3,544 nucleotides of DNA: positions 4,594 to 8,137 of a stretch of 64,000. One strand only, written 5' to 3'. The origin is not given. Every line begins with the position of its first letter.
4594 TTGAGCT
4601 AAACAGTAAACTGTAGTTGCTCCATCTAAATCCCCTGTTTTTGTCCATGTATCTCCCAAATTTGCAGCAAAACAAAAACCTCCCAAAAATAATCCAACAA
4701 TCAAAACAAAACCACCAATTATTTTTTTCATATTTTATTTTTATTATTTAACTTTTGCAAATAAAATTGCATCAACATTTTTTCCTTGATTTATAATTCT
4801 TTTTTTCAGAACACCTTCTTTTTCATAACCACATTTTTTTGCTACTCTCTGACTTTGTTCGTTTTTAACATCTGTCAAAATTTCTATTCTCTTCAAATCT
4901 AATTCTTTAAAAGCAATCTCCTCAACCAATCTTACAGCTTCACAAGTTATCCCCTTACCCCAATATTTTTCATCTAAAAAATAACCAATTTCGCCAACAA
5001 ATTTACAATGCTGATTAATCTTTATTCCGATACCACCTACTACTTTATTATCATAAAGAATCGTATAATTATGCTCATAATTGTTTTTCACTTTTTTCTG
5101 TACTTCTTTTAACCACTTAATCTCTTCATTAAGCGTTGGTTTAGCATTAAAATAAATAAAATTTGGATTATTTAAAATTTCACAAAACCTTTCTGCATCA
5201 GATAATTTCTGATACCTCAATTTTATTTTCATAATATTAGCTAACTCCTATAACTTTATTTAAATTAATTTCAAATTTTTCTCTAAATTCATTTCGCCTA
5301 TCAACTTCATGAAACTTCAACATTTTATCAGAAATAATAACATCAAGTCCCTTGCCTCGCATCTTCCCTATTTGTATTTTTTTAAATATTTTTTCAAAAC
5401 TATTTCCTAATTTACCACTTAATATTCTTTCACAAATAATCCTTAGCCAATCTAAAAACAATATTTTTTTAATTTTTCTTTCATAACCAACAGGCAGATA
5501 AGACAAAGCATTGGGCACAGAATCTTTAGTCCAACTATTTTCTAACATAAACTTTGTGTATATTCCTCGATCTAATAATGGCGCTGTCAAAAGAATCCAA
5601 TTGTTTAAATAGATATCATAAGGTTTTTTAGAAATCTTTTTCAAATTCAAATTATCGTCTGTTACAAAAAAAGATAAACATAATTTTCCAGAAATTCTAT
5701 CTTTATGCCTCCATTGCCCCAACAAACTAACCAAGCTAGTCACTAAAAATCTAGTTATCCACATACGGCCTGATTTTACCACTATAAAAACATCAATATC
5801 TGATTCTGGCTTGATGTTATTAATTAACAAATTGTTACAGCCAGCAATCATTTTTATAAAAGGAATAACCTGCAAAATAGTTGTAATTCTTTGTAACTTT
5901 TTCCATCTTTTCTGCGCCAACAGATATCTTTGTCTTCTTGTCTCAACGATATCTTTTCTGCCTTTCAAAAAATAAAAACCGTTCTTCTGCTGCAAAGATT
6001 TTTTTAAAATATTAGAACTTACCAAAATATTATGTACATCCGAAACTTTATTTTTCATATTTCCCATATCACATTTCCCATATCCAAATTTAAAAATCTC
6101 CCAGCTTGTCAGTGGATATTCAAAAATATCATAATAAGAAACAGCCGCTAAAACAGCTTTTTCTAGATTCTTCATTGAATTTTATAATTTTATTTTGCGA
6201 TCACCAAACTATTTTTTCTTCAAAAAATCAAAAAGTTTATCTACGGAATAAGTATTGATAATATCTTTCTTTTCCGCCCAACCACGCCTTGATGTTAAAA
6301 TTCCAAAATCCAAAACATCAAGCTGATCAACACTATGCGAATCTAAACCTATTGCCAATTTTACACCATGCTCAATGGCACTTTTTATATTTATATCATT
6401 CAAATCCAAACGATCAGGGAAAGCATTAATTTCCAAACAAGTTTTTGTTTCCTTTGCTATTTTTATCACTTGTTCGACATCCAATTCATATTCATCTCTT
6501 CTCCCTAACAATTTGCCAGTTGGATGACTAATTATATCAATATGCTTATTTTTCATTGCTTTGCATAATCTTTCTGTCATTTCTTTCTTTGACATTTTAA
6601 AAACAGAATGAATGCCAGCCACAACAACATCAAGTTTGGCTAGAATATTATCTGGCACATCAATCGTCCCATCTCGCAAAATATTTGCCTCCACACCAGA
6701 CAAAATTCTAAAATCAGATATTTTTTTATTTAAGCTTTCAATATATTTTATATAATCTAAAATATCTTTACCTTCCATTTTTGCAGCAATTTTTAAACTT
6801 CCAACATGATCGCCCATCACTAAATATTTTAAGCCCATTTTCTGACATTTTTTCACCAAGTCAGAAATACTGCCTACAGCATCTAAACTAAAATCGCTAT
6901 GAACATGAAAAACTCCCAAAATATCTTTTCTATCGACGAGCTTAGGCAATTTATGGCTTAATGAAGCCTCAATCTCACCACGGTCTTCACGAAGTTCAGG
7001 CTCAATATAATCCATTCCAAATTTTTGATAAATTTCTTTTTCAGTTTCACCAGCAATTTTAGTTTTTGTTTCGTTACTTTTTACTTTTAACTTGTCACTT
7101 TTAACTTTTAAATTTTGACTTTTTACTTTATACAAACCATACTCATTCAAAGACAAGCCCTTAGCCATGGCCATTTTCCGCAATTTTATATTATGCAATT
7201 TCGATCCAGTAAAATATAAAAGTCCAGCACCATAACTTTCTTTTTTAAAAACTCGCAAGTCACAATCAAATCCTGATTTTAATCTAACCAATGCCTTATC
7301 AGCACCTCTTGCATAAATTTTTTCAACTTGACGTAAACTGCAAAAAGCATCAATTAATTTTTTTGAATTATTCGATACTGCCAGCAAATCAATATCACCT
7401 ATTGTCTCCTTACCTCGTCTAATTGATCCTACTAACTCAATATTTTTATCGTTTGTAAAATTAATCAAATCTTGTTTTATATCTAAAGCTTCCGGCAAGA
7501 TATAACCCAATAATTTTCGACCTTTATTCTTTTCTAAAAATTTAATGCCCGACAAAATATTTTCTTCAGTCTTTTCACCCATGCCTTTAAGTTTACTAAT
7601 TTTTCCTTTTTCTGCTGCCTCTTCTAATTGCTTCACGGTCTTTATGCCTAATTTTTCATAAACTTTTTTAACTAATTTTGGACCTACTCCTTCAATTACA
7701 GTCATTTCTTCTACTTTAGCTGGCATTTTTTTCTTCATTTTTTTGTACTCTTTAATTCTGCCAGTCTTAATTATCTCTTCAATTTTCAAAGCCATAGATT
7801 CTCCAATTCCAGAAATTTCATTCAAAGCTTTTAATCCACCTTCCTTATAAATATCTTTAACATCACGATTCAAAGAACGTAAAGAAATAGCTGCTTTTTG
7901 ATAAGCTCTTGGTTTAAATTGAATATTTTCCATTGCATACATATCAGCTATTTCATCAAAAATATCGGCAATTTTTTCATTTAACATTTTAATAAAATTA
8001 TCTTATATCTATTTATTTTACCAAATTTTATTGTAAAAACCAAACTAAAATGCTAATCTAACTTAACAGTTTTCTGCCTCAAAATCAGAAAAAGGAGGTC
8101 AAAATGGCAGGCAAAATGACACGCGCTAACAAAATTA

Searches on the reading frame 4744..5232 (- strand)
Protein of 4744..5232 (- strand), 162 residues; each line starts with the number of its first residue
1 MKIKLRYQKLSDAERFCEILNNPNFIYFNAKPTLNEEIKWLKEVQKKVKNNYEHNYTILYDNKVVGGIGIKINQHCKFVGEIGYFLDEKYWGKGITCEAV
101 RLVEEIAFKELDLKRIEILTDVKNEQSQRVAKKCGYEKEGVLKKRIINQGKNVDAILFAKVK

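Call 41: search_protein_families(library=pfam, proteins=[window:4744-5232:-], max_evalue=0.001)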
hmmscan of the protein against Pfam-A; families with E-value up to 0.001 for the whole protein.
window:4744-5232:- (162 aa): 4 families
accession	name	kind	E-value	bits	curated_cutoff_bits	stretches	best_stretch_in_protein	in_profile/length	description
PF13302.13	Acetyltransf_3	-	4.7e-25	89.3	25.4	1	4-136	3-137/138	Acetyltransferase (GNAT) domain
PF00583.31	Acetyltransf_1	-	5.8e-16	59.3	20.7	1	36-136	16-116/116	Acetyltransferase (GNAT) family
PF13420.13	Acetyltransf_4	-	8.3e-08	32.8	24.3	1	6-156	2-154/155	Acetyltransferase (GNAT) domain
PF13523.12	Acetyltransf_8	-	6.4e-05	23.1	27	0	87-141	88-142/145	Acetyltransferase (GNAT) domain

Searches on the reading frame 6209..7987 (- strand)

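Call 41: search_protein_families(library=pfam, proteins=[window:6209-7987:-], max_evalue=0.001)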
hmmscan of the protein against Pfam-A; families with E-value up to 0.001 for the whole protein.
window:6209-7987:- (592 aa): 8 families
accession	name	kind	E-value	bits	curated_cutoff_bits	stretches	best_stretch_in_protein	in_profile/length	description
PF14791.11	DNA_pol_B_thumb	-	1.2e-23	83.2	25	1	256-334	2-63/63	DNA polymerase beta thumb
PF14716.13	HHH_8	-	1.3e-18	67.6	30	1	1-77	1-72/73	Helix-hairpin-helix domain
PF14520.12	HHH_5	-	2e-13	51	27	1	93-149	2-56/57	Helix-hairpin-helix domain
PF02811.25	PHP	-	2e-11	44.9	26.4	1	360-521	2-162/164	PHP domain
PF00633.29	HHH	-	5e-06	26.5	24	0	86-111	4-29/30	Helix-hairpin-helix motif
PF14792.12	DNA_pol_B_palm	-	0.00021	21.9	25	1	172-210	16-54/113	DNA polymerase beta palm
PF12826.13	HHH_2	-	0.0005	20.6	27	0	79-111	21-53/64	Helix-hairpin-helix motif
PF01909.29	NTP_transf_2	-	0.00057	20.7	21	0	179-232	13-60/93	Nucleotidyltransferase domain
